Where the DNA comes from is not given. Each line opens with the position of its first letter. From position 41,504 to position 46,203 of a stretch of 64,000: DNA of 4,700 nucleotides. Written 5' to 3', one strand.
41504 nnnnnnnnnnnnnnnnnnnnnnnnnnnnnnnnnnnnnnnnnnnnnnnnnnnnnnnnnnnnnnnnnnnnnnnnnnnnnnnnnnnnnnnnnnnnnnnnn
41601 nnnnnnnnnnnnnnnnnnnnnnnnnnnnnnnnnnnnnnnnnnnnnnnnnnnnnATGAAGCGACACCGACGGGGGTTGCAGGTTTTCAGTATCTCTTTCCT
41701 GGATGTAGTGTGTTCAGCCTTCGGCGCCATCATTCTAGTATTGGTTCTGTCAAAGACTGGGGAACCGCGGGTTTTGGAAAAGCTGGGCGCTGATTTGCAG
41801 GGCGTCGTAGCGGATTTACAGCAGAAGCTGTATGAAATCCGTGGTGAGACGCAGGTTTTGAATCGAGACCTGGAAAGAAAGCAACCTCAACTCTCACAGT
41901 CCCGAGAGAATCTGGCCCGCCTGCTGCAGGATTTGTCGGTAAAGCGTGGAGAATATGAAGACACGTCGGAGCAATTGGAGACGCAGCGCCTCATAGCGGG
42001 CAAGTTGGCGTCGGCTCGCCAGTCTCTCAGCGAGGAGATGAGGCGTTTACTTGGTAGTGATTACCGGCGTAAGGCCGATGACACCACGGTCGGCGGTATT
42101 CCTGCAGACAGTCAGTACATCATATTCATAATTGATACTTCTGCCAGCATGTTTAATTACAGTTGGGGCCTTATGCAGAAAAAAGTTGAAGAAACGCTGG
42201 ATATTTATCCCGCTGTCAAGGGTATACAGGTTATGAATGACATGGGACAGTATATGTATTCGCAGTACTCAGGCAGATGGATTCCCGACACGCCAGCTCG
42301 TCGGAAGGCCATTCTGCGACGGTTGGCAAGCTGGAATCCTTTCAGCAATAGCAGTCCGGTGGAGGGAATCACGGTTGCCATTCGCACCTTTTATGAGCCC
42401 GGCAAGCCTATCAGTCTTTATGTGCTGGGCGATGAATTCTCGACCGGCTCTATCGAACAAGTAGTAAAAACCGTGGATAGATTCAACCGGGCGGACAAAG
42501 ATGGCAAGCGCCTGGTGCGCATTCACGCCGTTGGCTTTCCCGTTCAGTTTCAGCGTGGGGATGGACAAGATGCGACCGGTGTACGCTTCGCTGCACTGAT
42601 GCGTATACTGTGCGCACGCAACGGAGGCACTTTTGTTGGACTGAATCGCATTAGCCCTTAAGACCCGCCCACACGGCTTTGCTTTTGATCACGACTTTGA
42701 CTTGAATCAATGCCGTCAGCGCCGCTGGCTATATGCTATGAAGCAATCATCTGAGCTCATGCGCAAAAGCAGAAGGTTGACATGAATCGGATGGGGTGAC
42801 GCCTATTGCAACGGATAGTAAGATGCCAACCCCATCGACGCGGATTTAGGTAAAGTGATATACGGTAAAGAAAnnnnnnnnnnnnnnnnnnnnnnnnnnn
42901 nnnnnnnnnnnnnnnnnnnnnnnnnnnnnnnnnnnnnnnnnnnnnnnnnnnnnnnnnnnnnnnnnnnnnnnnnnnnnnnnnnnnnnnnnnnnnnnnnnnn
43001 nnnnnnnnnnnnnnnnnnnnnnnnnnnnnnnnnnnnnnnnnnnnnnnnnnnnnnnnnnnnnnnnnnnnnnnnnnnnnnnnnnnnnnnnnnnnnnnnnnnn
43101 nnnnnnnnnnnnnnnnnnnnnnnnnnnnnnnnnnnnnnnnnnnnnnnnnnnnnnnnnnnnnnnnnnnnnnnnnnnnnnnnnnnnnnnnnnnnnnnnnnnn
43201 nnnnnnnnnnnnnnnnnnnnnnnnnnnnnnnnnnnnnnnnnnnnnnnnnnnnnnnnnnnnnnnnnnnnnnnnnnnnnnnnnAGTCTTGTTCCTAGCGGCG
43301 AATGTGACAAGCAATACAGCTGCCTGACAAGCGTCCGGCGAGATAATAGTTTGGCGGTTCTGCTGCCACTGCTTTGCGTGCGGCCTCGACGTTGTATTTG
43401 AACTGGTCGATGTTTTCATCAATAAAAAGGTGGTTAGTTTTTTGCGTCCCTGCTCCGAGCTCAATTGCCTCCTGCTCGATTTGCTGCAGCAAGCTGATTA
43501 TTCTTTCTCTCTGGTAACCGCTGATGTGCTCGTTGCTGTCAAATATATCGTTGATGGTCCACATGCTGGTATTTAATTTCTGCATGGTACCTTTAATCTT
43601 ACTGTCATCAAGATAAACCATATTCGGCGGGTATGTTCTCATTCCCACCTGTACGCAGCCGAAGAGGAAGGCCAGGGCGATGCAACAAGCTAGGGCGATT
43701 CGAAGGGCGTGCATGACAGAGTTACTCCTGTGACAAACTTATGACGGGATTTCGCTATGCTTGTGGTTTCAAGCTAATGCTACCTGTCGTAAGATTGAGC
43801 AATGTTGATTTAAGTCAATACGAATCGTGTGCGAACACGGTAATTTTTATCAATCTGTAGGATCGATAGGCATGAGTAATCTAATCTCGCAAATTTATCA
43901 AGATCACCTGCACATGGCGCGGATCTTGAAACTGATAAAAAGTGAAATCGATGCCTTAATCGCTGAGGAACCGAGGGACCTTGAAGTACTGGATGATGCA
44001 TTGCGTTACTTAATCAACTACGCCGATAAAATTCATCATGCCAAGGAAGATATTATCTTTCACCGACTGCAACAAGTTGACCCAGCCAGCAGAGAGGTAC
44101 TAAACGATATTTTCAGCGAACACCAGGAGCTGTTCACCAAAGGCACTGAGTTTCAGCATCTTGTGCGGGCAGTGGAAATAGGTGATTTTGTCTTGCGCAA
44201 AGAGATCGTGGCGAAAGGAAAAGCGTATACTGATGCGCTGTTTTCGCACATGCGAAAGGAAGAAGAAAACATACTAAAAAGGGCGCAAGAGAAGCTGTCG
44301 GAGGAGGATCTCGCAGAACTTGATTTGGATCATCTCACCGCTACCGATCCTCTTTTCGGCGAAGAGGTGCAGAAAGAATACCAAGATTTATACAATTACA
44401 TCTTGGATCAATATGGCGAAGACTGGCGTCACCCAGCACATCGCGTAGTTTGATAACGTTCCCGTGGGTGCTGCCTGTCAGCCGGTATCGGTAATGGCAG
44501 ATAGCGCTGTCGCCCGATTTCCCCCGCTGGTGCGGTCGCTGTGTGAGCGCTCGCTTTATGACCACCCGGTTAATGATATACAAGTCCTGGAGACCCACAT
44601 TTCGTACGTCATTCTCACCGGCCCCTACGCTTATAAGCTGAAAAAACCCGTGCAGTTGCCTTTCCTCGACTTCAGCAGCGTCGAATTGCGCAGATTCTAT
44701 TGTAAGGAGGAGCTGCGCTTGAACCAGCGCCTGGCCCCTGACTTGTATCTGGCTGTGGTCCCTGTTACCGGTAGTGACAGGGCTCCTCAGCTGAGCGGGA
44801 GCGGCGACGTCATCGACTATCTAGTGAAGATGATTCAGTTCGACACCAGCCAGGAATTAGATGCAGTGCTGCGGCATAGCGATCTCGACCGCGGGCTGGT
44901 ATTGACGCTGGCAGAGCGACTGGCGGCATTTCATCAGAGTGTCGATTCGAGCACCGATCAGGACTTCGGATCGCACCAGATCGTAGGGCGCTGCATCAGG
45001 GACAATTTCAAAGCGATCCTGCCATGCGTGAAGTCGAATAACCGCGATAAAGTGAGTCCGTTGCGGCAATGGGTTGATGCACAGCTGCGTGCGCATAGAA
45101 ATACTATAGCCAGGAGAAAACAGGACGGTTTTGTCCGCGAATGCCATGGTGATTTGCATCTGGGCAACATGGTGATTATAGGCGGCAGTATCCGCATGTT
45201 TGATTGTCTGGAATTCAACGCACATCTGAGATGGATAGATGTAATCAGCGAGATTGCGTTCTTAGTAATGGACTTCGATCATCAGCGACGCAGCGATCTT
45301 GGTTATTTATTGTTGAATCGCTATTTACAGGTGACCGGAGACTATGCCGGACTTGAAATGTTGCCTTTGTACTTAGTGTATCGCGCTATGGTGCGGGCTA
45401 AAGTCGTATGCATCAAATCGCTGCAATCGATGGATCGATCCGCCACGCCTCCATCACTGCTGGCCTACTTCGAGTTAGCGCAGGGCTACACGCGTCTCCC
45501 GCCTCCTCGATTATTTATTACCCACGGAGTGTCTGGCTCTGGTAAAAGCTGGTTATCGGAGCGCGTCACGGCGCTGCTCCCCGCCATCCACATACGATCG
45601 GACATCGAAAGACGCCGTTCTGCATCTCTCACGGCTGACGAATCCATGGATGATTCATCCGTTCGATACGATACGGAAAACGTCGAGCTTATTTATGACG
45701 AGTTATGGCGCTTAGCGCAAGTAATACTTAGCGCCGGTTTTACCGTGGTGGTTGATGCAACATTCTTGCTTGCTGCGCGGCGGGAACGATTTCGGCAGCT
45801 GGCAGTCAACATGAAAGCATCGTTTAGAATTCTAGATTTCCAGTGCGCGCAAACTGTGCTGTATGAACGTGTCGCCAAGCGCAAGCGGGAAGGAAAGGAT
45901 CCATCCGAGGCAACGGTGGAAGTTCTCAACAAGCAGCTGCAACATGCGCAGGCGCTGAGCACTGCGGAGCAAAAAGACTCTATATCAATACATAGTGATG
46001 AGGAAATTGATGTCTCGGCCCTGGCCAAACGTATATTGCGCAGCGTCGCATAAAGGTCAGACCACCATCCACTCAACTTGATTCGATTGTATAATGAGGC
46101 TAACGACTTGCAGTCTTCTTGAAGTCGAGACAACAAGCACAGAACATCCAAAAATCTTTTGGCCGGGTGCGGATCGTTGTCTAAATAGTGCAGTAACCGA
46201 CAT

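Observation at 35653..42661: Uncharacterised stator-type operon: MotA/ExbB channel + two vWA-bearing ExbD/TolR-like subunits + FHA-PEGA-FGE-fold protein + TPR protein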

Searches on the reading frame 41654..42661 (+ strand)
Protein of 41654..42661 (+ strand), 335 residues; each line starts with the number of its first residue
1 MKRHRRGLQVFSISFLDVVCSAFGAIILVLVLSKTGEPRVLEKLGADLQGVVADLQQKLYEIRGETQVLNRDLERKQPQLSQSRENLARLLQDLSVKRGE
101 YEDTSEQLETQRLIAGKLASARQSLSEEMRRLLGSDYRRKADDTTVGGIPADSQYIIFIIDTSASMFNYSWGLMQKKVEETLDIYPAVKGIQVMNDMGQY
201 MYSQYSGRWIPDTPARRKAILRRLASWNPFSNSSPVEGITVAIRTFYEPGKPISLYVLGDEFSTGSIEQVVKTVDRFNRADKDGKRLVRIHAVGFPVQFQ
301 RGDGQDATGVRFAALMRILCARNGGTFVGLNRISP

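Call 3: search_protein_families(library=pfam, proteins=[window:41654-42661:+], max_evalue=0.1)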
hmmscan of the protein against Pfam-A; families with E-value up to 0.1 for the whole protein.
window:41654-42661:+ (335 aa): 4 families
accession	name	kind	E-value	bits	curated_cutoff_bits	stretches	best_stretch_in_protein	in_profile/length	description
PF18595.6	Nuf2_DHR10-like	-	0.024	15.1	28.4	1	52-109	59-116/117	Nuf2, DHR10-like domain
PF16331.10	TolA_bind_tri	-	0.031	14.8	30.1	1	44-95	19-70/76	TolA binding protein trimerisation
PF07200.18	Mod_r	-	0.044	14.2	30.1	1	46-110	23-86/146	Modifier of rudimentary (Mod(r)) protein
PF04778.17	LMP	-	0.082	13.3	26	0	46-112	40-106/158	LMP repeated region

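Call 4: search_protein_families(library=ncbifam, proteins=[window:41654-42661:+], max_evalue=0.1)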
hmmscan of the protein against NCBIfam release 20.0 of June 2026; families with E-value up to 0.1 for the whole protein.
window:41654-42661:+ (335 aa): 4 families
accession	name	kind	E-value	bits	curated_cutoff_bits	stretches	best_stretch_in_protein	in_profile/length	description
NF045487.1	ASRP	equivalog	4.7e-05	22.2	300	1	46-132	152-237/593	archaea-specific SMC-related protein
TIGR02169.1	SMC_prok_A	equivalog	0.0077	13.9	729.4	1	52-130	290-368/1165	chromosome segregation protein SMC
TIGR02168.1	SMC_prok_B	equivalog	0.027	12.2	567.35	1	52-128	353-464/1181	chromosome segregation protein SMC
NF010289.0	PRK13729.1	equivalog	0.061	12.2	504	1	34-97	60-123/474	F-type conjugal transfer pilus assembly protein TraB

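Call 5: search_protein_families(library=padloc, proteins=[window:41654-42661:+], max_evalue=0.1)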
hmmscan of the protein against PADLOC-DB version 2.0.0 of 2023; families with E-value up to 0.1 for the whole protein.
window:41654-42661:+ (335 aa): 5 families
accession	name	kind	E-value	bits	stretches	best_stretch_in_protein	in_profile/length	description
PDLC03841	LeoBC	-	0.01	13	1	39-185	293-427/601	-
PDLC03859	LmuB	-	0.013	12.7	1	51-128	347-427/611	-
PDLC03863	LmuB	-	0.024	11.3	1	39-133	209-303/610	-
PDLC01992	CARF_m9--CARF_TM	-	0.041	11.6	1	72-130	39-95/223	-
PDLC02753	PbeC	-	0.043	10.1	1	42-134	417-504/648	PbeC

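Call 36: search_solved_structures(query=A3, max_evalue=1)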
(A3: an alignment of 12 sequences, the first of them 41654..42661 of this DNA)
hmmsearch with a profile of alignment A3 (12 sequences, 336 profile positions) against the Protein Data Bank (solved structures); distinct sequences matched with E-value up to 1: 22.
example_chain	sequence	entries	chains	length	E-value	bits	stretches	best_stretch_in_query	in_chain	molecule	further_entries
6ian_A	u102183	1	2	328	0.0018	20.6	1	44-137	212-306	Intraflagellar transport protein 74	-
5fiy_A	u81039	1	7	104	0.0083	18.5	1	45-119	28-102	PRKC APOPTOSIS WT1 REGULATOR PROTEIN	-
8qox_B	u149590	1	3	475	0.084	15.2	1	42-135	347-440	Conserved membrane protein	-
2l7b_A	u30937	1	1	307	0.087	15.1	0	63-154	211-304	Apolipoprotein E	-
2pms_C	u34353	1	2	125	0.1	14.9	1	46-134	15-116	PNEUMOCOCCAL SURFACE PROTEIN A (PSPA)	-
7o97_A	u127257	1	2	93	0.12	14.6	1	36-104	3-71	hypothetical protein UY81_C0065G0003 from Candidatus Giovannonibacteria bacterium converte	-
7aih_BG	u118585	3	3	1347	0.21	13.9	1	46-111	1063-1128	mL100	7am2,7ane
9rgy_A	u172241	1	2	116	0.21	13.8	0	48-101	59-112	sc-apCC3-CW-0NTT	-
1h7i_A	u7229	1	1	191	0.25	13.6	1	41-136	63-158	APOLIPOPROTEIN E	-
6w08_A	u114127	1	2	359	0.37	13.1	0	40-93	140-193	Motility Associated Killing Factor E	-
9sob_V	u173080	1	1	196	0.38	13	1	48-133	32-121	Nuclear pore complex protein NUP214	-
5aps_A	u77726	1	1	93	0.44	12.8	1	45-106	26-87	GENERAL CONTROL PROTEIN GCN4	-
7njk_b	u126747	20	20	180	0.45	12.8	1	24-132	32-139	ATP synthase subunit b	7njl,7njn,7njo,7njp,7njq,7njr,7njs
4cfg_A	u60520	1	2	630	0.53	12.5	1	29-130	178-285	E3 UBIQUITIN/ISG15 LIGASE TRIM25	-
7saf_A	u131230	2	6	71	0.58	12.4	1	51-105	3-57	General control transcription factor GCN4/M protein chimera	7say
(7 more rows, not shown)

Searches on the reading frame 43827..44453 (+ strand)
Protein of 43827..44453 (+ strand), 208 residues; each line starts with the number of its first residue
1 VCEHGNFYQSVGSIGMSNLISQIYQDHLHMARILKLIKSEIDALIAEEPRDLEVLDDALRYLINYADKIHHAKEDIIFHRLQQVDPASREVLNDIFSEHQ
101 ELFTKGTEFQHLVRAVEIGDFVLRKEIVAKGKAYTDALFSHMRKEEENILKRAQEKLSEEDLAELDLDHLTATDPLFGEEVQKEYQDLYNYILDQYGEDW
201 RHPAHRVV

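Call 72: search_protein_families(library=pfam, proteins=[window:43827-44453:+], max_evalue=0.001)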
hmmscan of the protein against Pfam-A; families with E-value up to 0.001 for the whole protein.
window:43827-44453:+ (208 aa): 1 family
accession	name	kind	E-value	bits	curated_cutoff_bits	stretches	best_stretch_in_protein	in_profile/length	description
PF01814.28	Hemerythrin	-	3.5e-12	47.3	25.3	1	19-152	2-126/127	Hemerythrin HHE cation binding domain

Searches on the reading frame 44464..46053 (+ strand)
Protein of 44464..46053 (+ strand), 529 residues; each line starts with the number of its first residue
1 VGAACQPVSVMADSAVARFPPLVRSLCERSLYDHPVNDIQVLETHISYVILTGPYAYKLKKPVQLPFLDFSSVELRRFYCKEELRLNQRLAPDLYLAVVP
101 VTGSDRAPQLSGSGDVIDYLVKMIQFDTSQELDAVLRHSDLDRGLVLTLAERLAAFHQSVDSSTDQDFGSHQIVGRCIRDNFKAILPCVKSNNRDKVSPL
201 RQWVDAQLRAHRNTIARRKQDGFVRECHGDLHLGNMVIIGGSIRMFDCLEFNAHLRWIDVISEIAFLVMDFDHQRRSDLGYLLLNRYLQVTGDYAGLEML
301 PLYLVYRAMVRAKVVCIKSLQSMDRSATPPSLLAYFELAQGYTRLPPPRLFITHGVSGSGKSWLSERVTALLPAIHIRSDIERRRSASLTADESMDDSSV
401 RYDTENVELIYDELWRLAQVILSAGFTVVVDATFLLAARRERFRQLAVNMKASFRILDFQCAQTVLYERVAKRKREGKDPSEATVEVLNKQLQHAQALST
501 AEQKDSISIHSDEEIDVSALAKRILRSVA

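Call 72: search_protein_families(library=pfam, proteins=[window:44464-46053:+], max_evalue=0.001)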
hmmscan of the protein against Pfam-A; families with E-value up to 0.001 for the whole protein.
window:44464-46053:+ (529 aa): 3 families
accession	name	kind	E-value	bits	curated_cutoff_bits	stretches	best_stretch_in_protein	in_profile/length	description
PF13671.12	AAA_33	-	1.7e-32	113.2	27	1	350-497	1-142/143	AAA domain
PF01636.29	APH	-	4e-05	23.9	23.2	1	81-298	38-237/239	Phosphotransferase enzyme family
PF13238.12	AAA_18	-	8.7e-05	23.4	29.4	1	355-482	5-121/128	AAA domain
